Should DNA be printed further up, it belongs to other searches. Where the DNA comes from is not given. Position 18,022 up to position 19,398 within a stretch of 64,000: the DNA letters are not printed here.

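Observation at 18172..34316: Recurrent NHL-propeller to cytochrome gene pairing with tight translational coupling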

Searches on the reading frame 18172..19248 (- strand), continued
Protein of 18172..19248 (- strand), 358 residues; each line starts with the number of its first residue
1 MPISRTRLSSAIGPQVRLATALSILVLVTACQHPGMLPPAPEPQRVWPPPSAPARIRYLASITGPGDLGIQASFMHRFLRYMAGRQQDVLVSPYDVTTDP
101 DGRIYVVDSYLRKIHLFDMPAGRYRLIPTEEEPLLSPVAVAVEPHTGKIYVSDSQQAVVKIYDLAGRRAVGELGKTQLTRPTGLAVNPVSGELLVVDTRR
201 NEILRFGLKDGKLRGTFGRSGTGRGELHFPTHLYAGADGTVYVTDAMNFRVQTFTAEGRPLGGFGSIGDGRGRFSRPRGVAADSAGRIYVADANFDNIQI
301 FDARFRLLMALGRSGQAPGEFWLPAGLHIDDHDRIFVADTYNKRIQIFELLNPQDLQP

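Call 38: find_encoding_contigs(protein=P0191, flank=8000, max_places=1)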
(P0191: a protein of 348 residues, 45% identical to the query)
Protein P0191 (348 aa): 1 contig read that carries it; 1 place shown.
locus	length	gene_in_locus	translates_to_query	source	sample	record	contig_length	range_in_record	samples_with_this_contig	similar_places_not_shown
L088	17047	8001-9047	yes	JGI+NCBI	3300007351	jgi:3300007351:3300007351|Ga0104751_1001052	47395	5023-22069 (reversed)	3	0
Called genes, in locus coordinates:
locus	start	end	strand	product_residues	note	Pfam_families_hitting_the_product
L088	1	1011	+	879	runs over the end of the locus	PF11617:Cu-binding_MopE, PF14522:Cytochrome_C7 (faint), PF14537:Cytochrom_c3_2 (faint)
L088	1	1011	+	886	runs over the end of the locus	PF11617:Cu-binding_MopE, PF14522:Cytochrome_C7 (faint), PF14537:Cytochrom_c3_2 (faint)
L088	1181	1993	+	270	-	PF13098:Thioredoxin_2 (weak), PF13462:Thioredoxin_4, PF01323:DSBA, PF13743:Thioredoxin_5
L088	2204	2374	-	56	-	-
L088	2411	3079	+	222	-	PF14522:Cytochrome_C7 (faint), PF09699:Paired_CXXCH_1 (faint)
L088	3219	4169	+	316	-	PF22113:Mtrc-MtrF_II-IV_dom (weak), PF14537:Cytochrom_c3_2 (weak), PF09699:Paired_CXXCH_1 (weak)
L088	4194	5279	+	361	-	PF01436:NHL (faint), PF17170:DUF5128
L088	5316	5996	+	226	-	PF22113:Mtrc-MtrF_II-IV_dom (weak), PF14522:Cytochrome_C7 (faint), PF14537:Cytochrom_c3_2 (weak), PF09699:Paired_CXXCH_1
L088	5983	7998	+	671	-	-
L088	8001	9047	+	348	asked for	PF08450:SGL (faint), PF25021:TEN_NHL (faint), PF01436:NHL (faint), PF06739:SBBP (faint), PF17170:DUF5128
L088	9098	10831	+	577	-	PF14522:Cytochrome_C7 (faint), PF14537:Cytochrom_c3_2 (faint), PF09699:Paired_CXXCH_1 (weak), PF22113:Mtrc-MtrF_II-IV_dom (weak)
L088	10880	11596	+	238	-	-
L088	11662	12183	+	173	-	-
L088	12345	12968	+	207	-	PF14522:Cytochrome_C7 (faint), PF14537:Cytochrom_c3_2 (faint), PF09699:Paired_CXXCH_1 (weak)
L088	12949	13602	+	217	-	-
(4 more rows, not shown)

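Call 39: find_encoding_contigs(protein=P0228, flank=8000, max_places=1)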
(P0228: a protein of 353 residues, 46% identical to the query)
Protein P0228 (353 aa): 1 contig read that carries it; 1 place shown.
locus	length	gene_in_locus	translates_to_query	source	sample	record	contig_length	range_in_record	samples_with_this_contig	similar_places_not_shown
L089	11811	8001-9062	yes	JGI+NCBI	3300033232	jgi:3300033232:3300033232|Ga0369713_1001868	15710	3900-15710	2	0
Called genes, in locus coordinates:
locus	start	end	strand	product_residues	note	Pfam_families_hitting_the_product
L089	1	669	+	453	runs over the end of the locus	PF00072:Response_reg, PF00158:Sigma54_activat, PF14532:Sigma54_activ_2, PF07728:AAA_5 (weak), PF25601:AAA_lid_14, PF02954:HTH_8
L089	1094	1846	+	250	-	PF22113:Mtrc-MtrF_II-IV_dom (faint), PF09699:Paired_CXXCH_1 (faint)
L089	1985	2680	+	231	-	PF14522:Cytochrome_C7 (faint), PF09699:Paired_CXXCH_1 (faint)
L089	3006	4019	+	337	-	PF14537:Cytochrom_c3_2 (faint), PF14522:Cytochrome_C7 (faint), PF22113:Mtrc-MtrF_II-IV_dom, PF09699:Paired_CXXCH_1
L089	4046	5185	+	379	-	PF01436:NHL (faint)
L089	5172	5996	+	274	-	PF22113:Mtrc-MtrF_II-IV_dom (weak), PF14522:Cytochrome_C7 (weak), PF09699:Paired_CXXCH_1, PF14537:Cytochrom_c3_2, PF14522:Cytochrome_C7 (weak), PF09699:Paired_CXXCH_1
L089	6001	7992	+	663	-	-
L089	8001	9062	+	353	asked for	PF08450:SGL (faint), PF25021:TEN_NHL (faint), PF17170:DUF5128, PF01436:NHL (weak)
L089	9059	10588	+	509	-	PF14522:Cytochrome_C7 (faint), PF14537:Cytochrom_c3_2 (faint), PF22113:Mtrc-MtrF_II-IV_dom (faint), PF09699:Paired_CXXCH_1 (weak)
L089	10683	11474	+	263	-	PF02085:Cytochrom_CIII (faint), PF14522:Cytochrome_C7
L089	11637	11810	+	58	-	?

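Call 46: search_solved_structures(query=window:18172-19248:-, max_evalue=0.001)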
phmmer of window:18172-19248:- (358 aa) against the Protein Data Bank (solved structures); distinct sequences matched with E-value up to 0.001: 61 (the best 60 are shown).
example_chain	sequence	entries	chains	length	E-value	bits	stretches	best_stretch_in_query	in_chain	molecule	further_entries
6d69_A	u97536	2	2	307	5.4e-47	164.2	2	213-349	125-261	NHL Repeat Region of D. melanogaster Thin | Thin, isoform D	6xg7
8j72_A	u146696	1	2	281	2.2e-45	158.9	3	211-349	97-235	E3 ubiquitin-protein ligase TRIM71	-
9jur_A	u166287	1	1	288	3.8e-45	158.1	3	211-349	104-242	E3 ubiquitin-protein ligase TRIM71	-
7qrx_A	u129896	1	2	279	5e-43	151.1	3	211-349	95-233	E3 ubiquitin-protein ligase TRIM71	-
6fpt_A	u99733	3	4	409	5.1e-39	137.9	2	210-349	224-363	E3 ubiquitin-protein ligase TRIM71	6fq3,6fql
7qrw_A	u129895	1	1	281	1.8e-33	119.7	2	172-348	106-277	Isoform 4 of Tripartite motif-containing protein 3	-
7qrv_A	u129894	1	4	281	3.7e-31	112.1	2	172-350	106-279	Tripartite motif-containing protein 2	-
7b96_A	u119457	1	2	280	3.9e-31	112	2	172-350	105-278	Isoform 2 of Tripartite motif-containing protein 2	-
7b2r_A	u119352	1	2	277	1.5e-30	110.1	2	172-346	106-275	Tripartite motif-containing protein 2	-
4zlr_A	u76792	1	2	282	4.4e-16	62.5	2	132-312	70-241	Brain tumor protein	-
1q7f_A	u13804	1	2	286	4.5e-16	62.5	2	132-312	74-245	brain tumor CG10719-PA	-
5ex7_A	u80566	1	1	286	4.6e-16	62.4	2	132-312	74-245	Brain tumor protein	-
7zph_A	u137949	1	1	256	8.8e-14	54.9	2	136-295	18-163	Pizza6-TNK-RSH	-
3wwa_A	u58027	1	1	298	9e-14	54.9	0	227-295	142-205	Pizza7H protein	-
7zq2_A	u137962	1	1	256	3.3e-12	49.7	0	177-344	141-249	Pizza6-RSH-TSH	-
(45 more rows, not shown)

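Call 65: find_related_loci(query=A4, collection=metagenome_contigs, flank=8000)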
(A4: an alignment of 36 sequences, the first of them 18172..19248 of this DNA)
Query A4 (358 aa) in metagenome_contigs; peptide patterns used: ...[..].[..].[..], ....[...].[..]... (x = any residue, [..] = any of these).
600 stretches matched a pattern (row limit reached: there are more); 497 encode a relative of the query (tblastn E <= 1e-3); the best 80 are kept; 80 distinct loci.
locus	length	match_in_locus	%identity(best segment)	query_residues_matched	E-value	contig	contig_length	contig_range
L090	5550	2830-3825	58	27-358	1e-127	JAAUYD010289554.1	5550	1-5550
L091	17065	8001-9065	46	1-352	8e-108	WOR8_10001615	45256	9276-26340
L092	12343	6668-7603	52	41-352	4e-108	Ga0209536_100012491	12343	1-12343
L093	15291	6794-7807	48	19-356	5e-107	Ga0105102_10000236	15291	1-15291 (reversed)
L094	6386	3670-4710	46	13-356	2e-105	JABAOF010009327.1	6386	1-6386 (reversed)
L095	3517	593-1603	47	16-352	1e-106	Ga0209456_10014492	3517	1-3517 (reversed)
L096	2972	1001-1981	49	30-356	4e-107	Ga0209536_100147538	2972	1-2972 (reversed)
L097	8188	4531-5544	49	19-356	6e-104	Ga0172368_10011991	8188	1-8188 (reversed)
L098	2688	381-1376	48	24-355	3e-106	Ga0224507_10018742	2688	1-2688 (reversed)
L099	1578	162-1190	49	13-352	4e-110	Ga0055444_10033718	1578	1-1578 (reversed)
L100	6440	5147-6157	48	18-352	5e-102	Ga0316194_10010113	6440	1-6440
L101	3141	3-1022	46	16-356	3e-103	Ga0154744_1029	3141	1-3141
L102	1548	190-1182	47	21-351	1e-107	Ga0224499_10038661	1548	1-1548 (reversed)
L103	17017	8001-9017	46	18-356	2e-99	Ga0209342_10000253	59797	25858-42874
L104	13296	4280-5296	46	18-356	2e-99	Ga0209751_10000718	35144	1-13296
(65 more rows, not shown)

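Call 73: predict_structure(alignment_id=A4)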
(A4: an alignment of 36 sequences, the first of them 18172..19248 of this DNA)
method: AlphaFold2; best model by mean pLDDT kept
length: 358 residues; sequences in the alignment: 36
mean_pLDDT: 91.1   pTM: 0.87
mean pLDDT of the five models: 91.1, 91.0, 90.4, 89.8, 89.2
residues with pLDDT >= 90: 273; 70-90: 57; 50-70: 27; < 50: 1
segments of 3 or more residues with pLDDT < 50: none
pLDDT, mean of each block of 10 residues (from residue 1): 53 82 85 65 83 92 91 79 80 97 97 95 91 92 97 98 94 97 98 98 98 98 97 98 98 98 92 93 97 93 95 94 96 97 96 72
secondary structure, 60 per line:
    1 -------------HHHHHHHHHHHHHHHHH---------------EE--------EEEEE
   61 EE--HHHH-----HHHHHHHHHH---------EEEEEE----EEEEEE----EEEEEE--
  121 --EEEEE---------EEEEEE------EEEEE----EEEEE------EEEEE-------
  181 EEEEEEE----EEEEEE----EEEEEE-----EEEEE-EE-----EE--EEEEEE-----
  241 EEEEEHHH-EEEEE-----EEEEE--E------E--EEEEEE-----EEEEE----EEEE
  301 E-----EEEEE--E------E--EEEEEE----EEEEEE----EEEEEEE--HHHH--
elements in order: H14-30 E56-62 H65-68 H74-83 E93-98 E103-108 E113-118 E123-127 E137-142 E149-153 E158-162 E169-173 E181-187 E192-197 E202-207 E213-217 E230-235 E241-245 E250-254 E260-264 E277-282 E288-292 E297-301 E307-311 E324-329 E334-339 E344-350 H353-356

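Call 78: fold_search(model_id=the predicted structure, library=pdb)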
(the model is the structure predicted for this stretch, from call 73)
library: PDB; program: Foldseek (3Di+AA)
matches with E <= 10: 1889; with E <= 0.001: 1612
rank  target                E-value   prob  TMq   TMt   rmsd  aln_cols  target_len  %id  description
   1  6d69                  6.1e-25  1.00  0.66  0.80   2.9       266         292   30  Crystal Structure of the NHL Repeat Region of D. melanogaster Thin (released 2019-04-24)
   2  6xg7                  1.1e-24  1.00  0.66  0.81   2.7       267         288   28  1.3 A Resolution Structure of the of the NHL Repeat Region of D. melanogaster Thin (released 2020-12-16)
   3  7qrw                  7.3e-24  1.00  0.67  0.86   2.3       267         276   30  Crystal structure of NHL domain of TRIM3 (released 2022-05-04)
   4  7b2r_B                1.2e-23  1.00  0.66  0.85   2.3       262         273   27  Crystal structure of NHL domain of TRIM2 (released 2021-01-13)
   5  7qrv_D                3.1e-23  1.00  0.67  0.84   2.4       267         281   28  Crystal structure of NHL domain of TRIM2 (full C-terminal) (released 2022-05-04)
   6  7b2r_A                5.9e-23  1.00  0.66  0.84   2.5       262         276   27  Crystal structure of NHL domain of TRIM2 (released 2021-01-13)
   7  7qrv_A                6.6e-23  1.00  0.66  0.84   2.6       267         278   27  Crystal structure of NHL domain of TRIM2 (full C-terminal) (released 2022-05-04)
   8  7b96_A                9.2e-23  1.00  0.67  0.85   2.2       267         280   28  NHL domain of human TRIM2 (released 2022-01-12)
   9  7qrv_B                2.6e-22  1.00  0.67  0.86   2.8       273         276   27  Crystal structure of NHL domain of TRIM2 (full C-terminal) (released 2022-05-04)
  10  7qrx_A                7.1e-21  1.00  0.64  0.81   2.7       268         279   29  Crystal structure of NHL domain of TRIM71 (released 2022-05-04)
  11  8j72_A                1.4e-20  1.00  0.64  0.83   2.7       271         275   29  Crystal structure of mammalian Trim71 in complex with lncRNA Trincr1 (released 2024-03-06)
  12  6fpt_B                1.5e-20  1.00  0.65  0.60   2.6       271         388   26  Crystal structure of Danio rerio Lin41 filamin-NHL domains (released 2018-05-09)
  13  8j72_B                2.4e-20  1.00  0.63  0.81   2.8       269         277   30  Crystal structure of mammalian Trim71 in complex with lncRNA Trincr1 (released 2024-03-06)
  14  9jur                  3.3e-20  1.00  0.64  0.81   2.7       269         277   29  Crystal Structure of NHL domain of human E3 ubiquitin-protein ligase TRIM71 (released 2025-04-30)
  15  6fpt_A                6.8e-20  1.00  0.65  0.59   2.7       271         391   26  Crystal structure of Danio rerio Lin41 filamin-NHL domains (released 2018-05-09)
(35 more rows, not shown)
